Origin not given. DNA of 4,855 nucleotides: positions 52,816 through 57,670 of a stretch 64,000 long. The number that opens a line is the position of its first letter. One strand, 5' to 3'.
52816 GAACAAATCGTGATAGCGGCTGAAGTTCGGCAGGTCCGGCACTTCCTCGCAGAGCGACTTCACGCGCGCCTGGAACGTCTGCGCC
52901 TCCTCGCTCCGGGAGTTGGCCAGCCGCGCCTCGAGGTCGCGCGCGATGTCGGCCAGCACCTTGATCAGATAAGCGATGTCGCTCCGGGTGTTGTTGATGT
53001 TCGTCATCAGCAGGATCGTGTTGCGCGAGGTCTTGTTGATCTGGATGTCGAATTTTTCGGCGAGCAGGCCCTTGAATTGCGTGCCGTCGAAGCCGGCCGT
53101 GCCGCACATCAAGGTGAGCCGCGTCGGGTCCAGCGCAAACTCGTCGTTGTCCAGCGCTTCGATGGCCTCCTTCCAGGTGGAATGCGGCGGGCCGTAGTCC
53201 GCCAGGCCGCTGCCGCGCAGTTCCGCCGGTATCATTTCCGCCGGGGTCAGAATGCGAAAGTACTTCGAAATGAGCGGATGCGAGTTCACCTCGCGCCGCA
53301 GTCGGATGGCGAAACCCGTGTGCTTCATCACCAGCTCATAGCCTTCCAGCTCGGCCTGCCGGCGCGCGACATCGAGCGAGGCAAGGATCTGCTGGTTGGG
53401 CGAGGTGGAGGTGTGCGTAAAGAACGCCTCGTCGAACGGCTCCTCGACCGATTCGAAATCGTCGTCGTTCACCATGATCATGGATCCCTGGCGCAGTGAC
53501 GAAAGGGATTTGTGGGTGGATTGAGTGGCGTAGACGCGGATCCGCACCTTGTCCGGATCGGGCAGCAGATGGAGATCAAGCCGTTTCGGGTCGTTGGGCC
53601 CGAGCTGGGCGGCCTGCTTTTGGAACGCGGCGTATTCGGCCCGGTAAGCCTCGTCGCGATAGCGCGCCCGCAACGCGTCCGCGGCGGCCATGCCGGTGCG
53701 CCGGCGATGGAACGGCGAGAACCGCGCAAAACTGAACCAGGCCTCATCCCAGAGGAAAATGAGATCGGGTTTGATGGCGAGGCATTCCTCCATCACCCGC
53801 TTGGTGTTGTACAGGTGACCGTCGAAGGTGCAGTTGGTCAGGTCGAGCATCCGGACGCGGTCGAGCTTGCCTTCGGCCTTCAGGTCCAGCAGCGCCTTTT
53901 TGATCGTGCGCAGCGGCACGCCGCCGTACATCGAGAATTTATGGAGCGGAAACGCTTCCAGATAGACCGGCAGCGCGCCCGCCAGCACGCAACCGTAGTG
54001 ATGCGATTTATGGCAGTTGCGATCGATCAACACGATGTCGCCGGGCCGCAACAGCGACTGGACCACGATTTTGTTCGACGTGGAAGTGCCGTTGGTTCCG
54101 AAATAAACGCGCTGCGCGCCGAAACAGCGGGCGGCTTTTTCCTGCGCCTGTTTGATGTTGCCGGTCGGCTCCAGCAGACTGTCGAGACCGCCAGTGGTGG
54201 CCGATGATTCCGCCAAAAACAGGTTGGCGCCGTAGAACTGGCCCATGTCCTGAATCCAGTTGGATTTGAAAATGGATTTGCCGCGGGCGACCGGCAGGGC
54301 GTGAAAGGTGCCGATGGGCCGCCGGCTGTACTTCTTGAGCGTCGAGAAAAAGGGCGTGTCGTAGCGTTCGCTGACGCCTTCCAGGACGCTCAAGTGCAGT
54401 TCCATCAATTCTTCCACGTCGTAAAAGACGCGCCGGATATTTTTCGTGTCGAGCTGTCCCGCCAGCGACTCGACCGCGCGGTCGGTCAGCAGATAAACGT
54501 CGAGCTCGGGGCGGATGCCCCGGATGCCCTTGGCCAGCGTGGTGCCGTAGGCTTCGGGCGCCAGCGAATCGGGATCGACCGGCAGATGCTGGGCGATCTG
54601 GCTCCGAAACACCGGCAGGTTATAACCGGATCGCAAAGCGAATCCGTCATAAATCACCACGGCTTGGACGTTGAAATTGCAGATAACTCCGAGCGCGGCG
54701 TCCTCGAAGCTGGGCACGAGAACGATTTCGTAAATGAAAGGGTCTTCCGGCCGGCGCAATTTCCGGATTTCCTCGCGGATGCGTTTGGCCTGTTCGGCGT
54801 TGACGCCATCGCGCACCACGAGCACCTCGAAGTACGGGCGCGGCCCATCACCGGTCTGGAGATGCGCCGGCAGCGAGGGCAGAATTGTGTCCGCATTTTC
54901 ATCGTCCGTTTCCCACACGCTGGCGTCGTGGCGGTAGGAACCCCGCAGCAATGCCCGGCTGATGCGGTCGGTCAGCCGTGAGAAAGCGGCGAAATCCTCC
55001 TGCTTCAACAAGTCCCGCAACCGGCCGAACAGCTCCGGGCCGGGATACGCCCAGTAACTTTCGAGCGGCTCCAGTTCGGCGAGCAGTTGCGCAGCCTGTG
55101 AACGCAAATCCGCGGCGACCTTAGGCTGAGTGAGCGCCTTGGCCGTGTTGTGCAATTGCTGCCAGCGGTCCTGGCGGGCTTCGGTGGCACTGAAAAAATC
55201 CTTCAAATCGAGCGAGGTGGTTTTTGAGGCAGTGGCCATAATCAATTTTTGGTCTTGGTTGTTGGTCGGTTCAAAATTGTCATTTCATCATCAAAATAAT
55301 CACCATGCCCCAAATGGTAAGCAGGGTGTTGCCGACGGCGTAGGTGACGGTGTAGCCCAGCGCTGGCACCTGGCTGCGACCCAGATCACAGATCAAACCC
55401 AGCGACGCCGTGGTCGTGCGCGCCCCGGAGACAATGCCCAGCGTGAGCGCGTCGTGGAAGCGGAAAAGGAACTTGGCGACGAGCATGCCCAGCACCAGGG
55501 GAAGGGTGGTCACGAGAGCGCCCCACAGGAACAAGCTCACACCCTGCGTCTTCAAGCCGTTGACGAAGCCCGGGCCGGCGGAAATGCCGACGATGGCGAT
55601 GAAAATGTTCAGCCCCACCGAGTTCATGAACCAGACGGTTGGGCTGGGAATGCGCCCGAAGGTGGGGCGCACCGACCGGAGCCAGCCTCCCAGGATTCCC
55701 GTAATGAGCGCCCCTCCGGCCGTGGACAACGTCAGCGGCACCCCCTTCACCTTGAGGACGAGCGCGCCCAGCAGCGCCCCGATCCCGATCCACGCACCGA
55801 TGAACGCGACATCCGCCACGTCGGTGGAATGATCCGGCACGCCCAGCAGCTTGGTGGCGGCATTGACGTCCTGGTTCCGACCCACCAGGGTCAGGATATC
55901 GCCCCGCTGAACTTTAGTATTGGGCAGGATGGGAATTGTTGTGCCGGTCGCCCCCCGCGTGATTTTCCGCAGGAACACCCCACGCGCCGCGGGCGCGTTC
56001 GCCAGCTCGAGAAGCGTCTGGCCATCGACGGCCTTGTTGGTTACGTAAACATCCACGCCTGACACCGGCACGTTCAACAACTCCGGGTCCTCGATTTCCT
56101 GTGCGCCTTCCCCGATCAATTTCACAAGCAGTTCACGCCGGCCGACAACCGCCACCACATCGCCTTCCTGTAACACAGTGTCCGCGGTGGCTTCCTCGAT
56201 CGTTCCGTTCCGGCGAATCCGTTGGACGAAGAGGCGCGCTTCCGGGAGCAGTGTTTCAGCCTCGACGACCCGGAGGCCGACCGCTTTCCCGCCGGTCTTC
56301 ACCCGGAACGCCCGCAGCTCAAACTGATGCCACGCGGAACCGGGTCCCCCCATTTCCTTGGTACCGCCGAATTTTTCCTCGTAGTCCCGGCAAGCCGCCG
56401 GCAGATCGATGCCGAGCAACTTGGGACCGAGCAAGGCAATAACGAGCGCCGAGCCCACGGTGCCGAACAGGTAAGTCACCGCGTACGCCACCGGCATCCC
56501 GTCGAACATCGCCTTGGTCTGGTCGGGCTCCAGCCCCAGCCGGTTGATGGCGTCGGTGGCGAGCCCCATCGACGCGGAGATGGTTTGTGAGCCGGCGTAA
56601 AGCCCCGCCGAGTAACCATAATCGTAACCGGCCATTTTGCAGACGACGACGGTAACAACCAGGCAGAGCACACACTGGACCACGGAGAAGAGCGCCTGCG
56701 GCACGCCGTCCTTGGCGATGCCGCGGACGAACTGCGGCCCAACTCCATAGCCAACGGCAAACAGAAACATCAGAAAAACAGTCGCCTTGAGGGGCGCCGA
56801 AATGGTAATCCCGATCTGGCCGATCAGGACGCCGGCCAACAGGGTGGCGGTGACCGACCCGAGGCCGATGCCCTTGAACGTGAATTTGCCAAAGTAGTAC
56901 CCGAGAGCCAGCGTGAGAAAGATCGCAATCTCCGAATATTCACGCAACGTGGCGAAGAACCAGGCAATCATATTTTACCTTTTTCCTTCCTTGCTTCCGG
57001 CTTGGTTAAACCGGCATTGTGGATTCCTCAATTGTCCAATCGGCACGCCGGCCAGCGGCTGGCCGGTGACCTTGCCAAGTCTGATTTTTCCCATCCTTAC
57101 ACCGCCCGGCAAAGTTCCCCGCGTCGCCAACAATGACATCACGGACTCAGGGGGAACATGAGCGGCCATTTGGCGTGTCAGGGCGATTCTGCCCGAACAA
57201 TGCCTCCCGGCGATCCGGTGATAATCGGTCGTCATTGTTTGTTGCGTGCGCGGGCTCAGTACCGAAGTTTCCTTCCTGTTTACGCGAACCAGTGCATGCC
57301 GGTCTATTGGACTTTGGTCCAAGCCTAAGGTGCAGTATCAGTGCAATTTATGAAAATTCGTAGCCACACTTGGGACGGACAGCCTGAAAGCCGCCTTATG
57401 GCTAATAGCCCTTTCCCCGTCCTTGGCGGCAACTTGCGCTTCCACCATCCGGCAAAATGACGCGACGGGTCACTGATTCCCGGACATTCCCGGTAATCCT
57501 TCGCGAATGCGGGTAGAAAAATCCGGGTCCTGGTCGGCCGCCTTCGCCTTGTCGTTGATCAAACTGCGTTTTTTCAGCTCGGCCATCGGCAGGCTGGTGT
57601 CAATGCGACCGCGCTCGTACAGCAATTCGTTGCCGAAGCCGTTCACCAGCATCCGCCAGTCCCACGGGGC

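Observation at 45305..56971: Three-compartment amino-acid deamidation, antiport and decarboxylation supercluster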

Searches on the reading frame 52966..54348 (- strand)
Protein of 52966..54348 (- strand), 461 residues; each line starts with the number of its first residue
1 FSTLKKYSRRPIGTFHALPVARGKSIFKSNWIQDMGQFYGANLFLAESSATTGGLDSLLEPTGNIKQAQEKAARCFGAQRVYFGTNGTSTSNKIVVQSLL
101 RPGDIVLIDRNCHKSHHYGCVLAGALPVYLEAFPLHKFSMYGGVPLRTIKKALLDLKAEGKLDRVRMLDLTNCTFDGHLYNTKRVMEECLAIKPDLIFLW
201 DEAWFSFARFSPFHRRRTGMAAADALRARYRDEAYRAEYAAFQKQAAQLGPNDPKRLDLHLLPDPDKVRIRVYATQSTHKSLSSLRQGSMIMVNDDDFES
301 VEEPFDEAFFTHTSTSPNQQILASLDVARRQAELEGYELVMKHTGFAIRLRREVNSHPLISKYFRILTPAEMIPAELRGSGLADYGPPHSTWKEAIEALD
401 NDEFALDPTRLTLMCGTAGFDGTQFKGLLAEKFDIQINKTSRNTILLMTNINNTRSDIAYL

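Call 63: search_solved_structures(query=window:52966-54348:-, max_evalue=1e-10, show_alignments=4)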
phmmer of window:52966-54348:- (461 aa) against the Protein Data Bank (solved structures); distinct sequences matched with E-value up to 1e-10: 18.
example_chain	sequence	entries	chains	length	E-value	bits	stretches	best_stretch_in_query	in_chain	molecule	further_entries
9n0o_A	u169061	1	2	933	2.1e-164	550.4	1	1-461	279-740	Probable amino acid decarboxylase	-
9n0n_A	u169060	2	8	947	2.1e-164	550.4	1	1-461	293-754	Probable amino acid decarboxylase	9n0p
6q6i_A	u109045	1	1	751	5.3e-46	160.2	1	21-223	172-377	Biodegradative arginine decarboxylase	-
9e0m_A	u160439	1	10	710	2.1e-41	145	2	24-222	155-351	Lysine decarboxylase, inducible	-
9e0o_A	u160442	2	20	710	2.1e-41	145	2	24-222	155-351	Lysine decarboxylase, inducible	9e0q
5fkx_A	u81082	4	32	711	1.1e-39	139.3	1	6-222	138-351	LYSINE DECARBOXYLASE, INDUCIBLE | Inducible lysine decarboxylase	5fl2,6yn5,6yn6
3n75_A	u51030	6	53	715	1.1e-39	139.3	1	6-222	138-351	Lysine decarboxylase, inducible | Inducible lysine decarboxylase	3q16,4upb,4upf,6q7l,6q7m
5fkz_E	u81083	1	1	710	2.3e-39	138.3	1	37-222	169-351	LYSINE DECARBOXYLASE, CONSTITUTIVE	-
6y3x_A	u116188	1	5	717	6e-39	136.9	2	36-221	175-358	Lysine decarboxylase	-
7p9b_A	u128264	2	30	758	2.2e-35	125.2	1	37-221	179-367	Biodegradative arginine decarboxylase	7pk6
5xx1_A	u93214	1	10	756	2.6e-35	124.9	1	36-216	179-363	Arginine decarboxylase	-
2vyc_A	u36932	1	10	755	1e-34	123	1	34-218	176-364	BIODEGRADATIVE ARGININE DECARBOXYLASE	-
9lkg_C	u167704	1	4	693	4.6e-23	84.6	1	36-214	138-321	Ornithine decarboxylase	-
9ll6_A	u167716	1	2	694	8.2e-22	80.4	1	36-214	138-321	Ornithine decarboxylase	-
9lma_A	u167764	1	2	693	9.3e-22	80.3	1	36-214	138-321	Ornithine decarboxylase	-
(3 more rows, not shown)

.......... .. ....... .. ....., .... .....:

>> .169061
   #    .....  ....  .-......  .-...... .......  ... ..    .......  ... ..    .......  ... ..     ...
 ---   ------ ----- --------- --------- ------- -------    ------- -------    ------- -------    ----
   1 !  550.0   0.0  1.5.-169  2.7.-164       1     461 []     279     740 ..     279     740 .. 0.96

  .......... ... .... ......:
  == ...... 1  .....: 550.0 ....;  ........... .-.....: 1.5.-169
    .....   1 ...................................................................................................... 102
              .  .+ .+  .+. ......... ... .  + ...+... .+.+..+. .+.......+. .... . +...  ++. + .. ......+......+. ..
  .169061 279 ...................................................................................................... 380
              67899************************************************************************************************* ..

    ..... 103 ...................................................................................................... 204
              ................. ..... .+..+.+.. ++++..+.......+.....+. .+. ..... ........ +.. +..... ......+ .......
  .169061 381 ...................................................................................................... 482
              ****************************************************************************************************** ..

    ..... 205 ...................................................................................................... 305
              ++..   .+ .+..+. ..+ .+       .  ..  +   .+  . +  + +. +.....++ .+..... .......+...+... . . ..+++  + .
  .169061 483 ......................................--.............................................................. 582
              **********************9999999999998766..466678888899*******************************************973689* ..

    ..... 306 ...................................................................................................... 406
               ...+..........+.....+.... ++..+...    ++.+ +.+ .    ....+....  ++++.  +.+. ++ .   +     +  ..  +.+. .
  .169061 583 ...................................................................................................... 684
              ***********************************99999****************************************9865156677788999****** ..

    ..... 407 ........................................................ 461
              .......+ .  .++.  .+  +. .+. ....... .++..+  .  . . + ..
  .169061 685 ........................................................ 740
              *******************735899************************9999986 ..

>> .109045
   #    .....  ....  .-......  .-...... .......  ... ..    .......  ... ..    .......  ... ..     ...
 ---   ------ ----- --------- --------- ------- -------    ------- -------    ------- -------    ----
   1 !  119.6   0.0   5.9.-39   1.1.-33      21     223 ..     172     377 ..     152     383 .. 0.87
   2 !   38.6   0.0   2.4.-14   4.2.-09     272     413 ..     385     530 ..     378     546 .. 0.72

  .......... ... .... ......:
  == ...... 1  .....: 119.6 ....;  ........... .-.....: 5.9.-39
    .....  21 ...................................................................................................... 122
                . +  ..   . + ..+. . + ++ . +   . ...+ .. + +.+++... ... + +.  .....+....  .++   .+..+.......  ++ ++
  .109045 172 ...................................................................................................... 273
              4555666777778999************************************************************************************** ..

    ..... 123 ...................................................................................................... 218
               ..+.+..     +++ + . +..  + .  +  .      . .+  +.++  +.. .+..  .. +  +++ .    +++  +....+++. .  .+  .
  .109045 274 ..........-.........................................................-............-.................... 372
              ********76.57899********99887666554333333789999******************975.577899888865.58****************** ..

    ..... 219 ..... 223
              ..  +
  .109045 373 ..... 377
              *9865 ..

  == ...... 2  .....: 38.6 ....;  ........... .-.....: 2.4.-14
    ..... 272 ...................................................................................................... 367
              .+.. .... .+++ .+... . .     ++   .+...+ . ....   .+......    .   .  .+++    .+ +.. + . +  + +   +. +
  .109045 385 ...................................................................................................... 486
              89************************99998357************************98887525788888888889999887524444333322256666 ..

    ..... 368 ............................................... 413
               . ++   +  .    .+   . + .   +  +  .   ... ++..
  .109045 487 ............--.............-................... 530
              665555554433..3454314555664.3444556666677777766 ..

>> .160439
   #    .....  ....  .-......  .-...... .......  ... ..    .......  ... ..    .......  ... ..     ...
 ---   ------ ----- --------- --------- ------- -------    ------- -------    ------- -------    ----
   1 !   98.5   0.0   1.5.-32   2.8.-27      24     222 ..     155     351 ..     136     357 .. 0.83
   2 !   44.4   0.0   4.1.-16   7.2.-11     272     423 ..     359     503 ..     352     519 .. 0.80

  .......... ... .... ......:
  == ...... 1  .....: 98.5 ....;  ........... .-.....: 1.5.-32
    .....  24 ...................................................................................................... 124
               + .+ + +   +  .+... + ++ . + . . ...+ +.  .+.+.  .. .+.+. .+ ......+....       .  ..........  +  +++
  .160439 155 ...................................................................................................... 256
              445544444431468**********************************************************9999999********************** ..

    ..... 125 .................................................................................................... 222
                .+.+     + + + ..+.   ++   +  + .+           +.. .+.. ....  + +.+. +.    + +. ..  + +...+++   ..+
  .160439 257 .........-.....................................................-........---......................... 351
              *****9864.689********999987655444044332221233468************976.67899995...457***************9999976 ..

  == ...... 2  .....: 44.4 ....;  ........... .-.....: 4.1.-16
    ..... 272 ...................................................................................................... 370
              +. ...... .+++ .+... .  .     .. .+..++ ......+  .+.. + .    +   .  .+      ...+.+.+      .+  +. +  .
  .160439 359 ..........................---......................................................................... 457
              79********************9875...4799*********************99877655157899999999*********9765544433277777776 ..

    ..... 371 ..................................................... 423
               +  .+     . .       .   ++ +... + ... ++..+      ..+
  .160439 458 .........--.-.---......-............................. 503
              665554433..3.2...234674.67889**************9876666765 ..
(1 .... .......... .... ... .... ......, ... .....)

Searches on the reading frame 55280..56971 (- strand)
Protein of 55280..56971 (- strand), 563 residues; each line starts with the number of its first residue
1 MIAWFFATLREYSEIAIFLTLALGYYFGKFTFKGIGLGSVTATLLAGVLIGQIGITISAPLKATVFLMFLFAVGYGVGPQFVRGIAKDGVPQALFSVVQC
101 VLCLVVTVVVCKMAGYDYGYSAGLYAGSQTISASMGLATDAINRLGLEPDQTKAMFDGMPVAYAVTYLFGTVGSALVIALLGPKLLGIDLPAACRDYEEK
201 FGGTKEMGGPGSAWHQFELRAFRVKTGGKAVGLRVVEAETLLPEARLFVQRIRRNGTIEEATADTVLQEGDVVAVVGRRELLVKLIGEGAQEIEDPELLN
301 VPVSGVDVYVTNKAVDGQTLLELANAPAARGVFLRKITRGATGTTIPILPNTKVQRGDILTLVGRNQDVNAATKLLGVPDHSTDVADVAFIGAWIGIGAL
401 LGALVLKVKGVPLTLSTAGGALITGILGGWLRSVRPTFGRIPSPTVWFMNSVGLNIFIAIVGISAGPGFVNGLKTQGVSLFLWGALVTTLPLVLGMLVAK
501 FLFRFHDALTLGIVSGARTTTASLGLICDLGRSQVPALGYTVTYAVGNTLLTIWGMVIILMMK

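Call 3: search_protein_families(library=pfam, proteins=[window:55280-56971:-])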
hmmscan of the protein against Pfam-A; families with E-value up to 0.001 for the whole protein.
window:55280-56971:- (563 aa): 2 families
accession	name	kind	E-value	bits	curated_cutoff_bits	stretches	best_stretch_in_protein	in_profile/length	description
PF06826.17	Asp-Al_Ex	-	7.1e-78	260.6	27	2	392-559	3-166/167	Predicted Permease Membrane Region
PF02080.26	TrkA_C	-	4.1e-18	65.5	27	2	310-377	6-71/71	TrkA-C domain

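Call 4: search_protein_families(library=ncbifam, proteins=[window:55280-56971:-])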
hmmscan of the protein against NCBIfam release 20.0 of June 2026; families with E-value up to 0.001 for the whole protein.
window:55280-56971:- (563 aa): 5 families
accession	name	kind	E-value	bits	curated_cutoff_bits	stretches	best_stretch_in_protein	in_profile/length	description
TIGR03802.1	Asp_Ala_antiprt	equivalog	1.5e-193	644.5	546.95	1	4-562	2-562/562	aspartate-alanine antiporter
NF003440.0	PRK04972.1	equivalog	9.6e-83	278.8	645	1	12-561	12-556/561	aspartate:alanine antiporter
NF003007.0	PRK03818.1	equivalog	7.1e-53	180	449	1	19-562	13-549/553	putative transporter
TIGR01625.1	YidE_YbjL_dupl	subfamily_domain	1.1e-40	138.9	71.95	2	396-545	2-153/154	AspT/YidE/YbjL antiporter duplication domain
NF007039.0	PRK09496.3-2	equivalog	6.3e-06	25.3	293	0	216-285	150-216/446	Trk system potassium transporter TrkA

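Call 43: search_solved_structures(query=window:55280-56971:-, max_evalue=0.001, show_alignments=1)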
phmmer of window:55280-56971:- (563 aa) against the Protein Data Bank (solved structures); distinct sequences matched with E-value up to 0.001: 4.
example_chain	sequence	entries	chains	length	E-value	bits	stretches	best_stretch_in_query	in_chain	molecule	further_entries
9oqy_A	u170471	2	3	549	8.2e-49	170.1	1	16-562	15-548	Aspartate/alanine antiporter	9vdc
9veb_A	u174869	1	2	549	8.9e-49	170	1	16-562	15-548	Aspartate/alanine antiporter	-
8y1x_A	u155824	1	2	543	1.1e-48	169.7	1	16-562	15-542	Aspartate/alanine antiporter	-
8xw5_A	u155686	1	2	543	1.2e-48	169.6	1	16-562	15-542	Aspartate/alanine antiporter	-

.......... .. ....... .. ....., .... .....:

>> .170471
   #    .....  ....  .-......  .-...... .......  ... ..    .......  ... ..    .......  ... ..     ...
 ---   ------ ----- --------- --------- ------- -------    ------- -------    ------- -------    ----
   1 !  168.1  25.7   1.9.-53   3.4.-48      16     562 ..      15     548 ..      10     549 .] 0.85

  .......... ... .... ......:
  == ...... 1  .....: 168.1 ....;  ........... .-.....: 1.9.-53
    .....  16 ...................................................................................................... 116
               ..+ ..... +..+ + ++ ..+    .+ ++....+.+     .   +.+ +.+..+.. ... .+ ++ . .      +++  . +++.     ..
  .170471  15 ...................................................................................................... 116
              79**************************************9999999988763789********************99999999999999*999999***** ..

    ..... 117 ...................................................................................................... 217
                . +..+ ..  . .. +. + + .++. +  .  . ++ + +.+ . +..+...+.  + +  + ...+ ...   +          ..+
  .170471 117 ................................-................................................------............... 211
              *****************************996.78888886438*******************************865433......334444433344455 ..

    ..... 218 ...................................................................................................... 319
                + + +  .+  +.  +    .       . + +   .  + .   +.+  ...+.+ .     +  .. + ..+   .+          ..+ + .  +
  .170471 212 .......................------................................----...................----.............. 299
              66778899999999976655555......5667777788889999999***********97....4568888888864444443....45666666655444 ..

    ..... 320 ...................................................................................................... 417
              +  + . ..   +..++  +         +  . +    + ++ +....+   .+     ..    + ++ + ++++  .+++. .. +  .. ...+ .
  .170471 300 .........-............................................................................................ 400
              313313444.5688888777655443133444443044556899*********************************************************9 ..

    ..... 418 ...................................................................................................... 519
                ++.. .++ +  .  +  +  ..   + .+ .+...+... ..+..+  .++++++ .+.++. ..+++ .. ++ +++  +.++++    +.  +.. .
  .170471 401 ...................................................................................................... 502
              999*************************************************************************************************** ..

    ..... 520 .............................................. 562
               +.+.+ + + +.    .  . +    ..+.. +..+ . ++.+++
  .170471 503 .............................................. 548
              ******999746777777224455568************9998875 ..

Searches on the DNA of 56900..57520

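Call 36: search_rna_families(source=window, start=56900, end=57520, threshold=evalue, max_evalue=1)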
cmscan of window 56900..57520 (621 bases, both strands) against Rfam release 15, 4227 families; matches with E-value up to 1: 1.
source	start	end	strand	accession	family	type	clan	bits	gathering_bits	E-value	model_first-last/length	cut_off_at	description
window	57045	57094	+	RF01697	Chlorobi-RRM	Cis-reg;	-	20.6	45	0.11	1-73/73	no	Chlorobi-RRM RNA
